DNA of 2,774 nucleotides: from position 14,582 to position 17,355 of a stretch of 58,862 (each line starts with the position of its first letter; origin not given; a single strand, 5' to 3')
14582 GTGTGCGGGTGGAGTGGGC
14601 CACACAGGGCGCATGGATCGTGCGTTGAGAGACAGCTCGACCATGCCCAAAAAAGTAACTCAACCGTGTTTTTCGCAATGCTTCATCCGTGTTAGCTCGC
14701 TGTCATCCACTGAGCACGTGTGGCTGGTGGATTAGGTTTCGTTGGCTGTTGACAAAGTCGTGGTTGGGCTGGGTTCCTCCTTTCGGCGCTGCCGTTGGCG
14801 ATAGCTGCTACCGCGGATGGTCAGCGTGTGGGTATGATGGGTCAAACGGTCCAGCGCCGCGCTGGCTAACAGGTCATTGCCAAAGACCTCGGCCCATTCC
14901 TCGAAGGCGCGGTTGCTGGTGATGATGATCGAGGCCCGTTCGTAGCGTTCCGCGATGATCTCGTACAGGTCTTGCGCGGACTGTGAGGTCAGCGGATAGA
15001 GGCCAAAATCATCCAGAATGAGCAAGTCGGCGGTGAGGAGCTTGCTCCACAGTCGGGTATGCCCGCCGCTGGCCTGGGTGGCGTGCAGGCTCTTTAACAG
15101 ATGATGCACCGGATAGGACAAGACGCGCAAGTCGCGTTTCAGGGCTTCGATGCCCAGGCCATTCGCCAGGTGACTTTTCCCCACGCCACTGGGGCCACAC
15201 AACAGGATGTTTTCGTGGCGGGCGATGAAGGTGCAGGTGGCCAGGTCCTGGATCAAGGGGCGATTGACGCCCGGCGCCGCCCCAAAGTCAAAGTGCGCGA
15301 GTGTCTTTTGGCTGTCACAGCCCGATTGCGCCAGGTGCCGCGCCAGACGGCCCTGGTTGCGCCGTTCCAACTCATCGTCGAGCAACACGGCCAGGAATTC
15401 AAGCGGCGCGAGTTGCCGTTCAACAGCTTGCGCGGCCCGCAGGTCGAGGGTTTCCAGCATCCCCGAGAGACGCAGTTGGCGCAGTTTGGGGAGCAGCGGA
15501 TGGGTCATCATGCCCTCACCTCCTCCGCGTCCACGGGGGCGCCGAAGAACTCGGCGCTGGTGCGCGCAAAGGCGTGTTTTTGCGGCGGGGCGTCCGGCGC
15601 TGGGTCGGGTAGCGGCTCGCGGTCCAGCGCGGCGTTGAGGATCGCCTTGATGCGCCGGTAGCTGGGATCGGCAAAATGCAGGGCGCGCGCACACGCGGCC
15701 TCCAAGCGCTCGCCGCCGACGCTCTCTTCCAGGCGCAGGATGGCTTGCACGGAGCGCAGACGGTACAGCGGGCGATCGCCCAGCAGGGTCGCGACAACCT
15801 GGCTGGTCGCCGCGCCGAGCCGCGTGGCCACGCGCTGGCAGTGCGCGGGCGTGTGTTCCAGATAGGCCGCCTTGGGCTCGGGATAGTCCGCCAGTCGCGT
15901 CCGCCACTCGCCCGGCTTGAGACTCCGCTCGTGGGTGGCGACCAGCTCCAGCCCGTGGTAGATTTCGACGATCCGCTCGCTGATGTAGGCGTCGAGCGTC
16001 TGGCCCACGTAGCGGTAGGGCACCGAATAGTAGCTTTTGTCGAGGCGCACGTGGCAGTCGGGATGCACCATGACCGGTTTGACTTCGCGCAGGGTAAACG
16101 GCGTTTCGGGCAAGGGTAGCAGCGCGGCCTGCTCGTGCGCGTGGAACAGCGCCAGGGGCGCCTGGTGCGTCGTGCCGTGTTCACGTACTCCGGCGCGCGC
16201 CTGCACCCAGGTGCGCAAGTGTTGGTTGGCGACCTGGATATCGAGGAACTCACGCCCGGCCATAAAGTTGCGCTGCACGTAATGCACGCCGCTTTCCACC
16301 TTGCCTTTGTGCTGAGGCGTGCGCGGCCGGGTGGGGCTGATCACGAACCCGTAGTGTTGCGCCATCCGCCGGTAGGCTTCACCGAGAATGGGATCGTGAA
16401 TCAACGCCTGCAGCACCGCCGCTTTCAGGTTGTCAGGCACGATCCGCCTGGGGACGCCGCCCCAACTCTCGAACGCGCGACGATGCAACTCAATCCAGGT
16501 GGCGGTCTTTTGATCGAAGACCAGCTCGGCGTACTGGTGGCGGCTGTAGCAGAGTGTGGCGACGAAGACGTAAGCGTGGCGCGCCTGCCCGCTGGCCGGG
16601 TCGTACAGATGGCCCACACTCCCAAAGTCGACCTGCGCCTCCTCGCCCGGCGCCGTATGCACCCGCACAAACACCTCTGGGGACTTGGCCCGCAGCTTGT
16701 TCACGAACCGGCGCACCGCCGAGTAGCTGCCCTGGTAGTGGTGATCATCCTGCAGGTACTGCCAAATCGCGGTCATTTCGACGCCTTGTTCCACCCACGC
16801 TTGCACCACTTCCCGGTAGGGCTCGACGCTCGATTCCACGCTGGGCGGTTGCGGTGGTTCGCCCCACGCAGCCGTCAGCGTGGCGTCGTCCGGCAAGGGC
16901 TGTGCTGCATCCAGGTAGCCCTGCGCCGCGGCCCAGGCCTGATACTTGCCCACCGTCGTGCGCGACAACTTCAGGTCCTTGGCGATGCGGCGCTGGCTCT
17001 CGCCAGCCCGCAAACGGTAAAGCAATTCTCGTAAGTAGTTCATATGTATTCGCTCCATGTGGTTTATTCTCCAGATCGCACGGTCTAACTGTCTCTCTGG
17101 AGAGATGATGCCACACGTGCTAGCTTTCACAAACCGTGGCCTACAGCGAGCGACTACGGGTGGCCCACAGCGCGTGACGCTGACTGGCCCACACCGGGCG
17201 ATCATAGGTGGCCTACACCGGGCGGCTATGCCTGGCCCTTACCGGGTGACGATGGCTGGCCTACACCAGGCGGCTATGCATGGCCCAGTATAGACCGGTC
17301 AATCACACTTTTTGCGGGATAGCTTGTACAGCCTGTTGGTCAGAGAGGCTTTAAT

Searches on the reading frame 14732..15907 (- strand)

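Call 89: search_protein_families(library=pfam, proteins=[window:14732-15907:-], max_evalue=0.0001)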
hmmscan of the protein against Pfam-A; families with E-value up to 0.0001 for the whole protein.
window:14732-15907:- (391 aa): 2 families
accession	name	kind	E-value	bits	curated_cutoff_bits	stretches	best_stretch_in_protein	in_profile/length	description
PF01695.23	IstB_IS21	-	2.5e-68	230.6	24.1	1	142-376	3-237/238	IstB-like ATP binding protein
PF00308.24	Bac_DnaA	-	2.4e-05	25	23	1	230-337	33-143/162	Bacterial DnaA ATPAse domain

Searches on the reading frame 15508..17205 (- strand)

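Call 89: search_protein_families(library=pfam, proteins=[window:15508-17205:-], max_evalue=0.0001)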
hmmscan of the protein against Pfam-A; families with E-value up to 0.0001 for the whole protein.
window:15508-17205:- (565 aa): 2 families
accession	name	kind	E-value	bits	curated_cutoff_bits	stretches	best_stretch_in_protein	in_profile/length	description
PF22483.2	Mu-transpos_C_2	-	7.4e-21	74.1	27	1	365-436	1-72/73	Mu transposase, C-terminal domain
PF00665.32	rve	-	2.7e-13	50.5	32.6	1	184-297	2-102/102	Integrase core domain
